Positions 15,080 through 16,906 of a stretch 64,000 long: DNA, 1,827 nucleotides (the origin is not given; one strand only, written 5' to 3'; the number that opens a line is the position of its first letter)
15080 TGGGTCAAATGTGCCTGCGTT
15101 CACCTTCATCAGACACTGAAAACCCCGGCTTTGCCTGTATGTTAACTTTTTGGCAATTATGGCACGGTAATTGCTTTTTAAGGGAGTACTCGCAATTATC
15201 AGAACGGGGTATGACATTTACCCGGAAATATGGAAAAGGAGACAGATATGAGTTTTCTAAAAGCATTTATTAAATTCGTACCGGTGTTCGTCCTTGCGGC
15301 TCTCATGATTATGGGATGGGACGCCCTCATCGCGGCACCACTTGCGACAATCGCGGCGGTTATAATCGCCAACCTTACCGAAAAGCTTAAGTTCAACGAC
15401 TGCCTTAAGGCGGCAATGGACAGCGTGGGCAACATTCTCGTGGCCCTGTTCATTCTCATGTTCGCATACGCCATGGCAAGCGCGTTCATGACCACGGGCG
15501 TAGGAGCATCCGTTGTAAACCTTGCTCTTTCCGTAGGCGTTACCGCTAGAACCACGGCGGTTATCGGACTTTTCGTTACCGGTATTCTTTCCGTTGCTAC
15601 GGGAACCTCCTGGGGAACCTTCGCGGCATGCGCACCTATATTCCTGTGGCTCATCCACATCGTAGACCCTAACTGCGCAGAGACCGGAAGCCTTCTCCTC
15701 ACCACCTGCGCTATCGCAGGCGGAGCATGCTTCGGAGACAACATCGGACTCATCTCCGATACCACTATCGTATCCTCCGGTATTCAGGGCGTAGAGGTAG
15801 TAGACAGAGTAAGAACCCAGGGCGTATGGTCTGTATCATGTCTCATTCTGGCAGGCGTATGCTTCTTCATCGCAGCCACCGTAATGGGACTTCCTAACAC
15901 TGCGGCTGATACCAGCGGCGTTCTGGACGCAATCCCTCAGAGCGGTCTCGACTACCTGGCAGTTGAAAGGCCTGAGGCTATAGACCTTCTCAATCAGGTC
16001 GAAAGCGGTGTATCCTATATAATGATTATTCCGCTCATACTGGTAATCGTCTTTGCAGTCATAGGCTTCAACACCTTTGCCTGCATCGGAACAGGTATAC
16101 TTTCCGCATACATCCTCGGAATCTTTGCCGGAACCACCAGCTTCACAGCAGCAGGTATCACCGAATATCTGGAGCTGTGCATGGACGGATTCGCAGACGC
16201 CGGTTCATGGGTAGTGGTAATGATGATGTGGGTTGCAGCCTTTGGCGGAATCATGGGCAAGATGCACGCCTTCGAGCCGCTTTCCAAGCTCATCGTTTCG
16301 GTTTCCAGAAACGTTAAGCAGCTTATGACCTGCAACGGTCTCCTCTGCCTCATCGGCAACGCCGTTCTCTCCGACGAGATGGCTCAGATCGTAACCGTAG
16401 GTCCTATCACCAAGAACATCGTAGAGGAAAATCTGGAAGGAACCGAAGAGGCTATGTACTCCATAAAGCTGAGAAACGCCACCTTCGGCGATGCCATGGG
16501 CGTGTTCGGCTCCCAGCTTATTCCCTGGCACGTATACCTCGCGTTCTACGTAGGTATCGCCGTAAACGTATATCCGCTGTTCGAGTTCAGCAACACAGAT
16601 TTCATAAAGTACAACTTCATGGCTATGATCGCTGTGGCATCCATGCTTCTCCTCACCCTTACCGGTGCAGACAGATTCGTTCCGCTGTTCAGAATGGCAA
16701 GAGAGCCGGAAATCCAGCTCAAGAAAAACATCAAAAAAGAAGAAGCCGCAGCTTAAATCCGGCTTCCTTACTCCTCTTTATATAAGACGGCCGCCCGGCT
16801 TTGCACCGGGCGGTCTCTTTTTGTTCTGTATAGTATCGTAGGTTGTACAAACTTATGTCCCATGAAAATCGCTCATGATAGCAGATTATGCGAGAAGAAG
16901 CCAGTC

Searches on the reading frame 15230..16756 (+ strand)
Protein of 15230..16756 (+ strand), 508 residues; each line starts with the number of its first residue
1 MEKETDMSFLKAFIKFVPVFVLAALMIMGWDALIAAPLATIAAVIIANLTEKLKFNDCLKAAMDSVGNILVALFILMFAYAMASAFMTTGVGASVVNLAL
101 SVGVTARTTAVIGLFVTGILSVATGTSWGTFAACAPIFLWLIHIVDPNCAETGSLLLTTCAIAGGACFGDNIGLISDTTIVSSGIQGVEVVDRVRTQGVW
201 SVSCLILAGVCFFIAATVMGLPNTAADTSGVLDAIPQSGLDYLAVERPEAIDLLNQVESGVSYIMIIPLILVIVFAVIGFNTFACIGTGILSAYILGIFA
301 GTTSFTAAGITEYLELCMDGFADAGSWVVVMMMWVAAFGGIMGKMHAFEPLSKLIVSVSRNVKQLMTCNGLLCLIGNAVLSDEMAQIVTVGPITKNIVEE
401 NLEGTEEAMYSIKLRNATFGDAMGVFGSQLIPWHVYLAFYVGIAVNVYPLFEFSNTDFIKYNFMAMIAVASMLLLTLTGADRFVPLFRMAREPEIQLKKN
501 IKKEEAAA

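Call 34: search_protein_families(library=pfam, proteins=[window:15230-16756:+], max_evalue=0.001)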
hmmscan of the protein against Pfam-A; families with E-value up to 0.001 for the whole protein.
window:15230-16756:+ (508 aa): 1 family
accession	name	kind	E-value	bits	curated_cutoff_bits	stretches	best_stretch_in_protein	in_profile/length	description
PF03553.21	Na_H_antiporter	-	1e-17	64.8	23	2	165-423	1-257/303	Na+/H+ antiporter family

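Call 61: find_encoding_contigs(protein=window:15230-16756:+, flank=10000, max_places=1)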
Protein window:15230-16756:+ (508 aa): 4 contigs read that carry it; 1 place shown.
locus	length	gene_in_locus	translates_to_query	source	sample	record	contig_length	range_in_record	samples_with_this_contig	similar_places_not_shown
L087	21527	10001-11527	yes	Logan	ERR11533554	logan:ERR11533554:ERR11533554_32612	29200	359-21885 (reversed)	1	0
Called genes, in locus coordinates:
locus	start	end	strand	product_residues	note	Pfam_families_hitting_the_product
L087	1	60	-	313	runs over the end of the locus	PF10298:WhiA_N, PF14527:LAGLIDADG_WhiA, PF02650:HTH_WhiA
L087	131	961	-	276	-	PF05853:BKACE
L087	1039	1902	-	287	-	PF03668:RapZ-like_N, PF22740:PapZ_C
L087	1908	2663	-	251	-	PF02811:PHP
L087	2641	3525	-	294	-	PF01565:FAD_binding_4, PF02873:MurB_C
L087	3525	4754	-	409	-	PF01594:AI-2E_transport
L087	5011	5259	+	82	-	-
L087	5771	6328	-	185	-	PF00149:Metallophos, PF12850:Metallophos_2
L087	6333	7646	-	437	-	PF00291:PALP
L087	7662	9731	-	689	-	PF26370:KDD_N, PF00158:Sigma54_activat, PF14532:Sigma54_activ_2, PF07728:AAA_5 (weak), PF25601:AAA_lid_14, PF18024:HTH_50 (weak)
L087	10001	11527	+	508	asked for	PF03553:Na_H_antiporter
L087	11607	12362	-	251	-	-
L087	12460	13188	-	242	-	-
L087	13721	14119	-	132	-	-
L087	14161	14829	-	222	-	PF14285:DUF4367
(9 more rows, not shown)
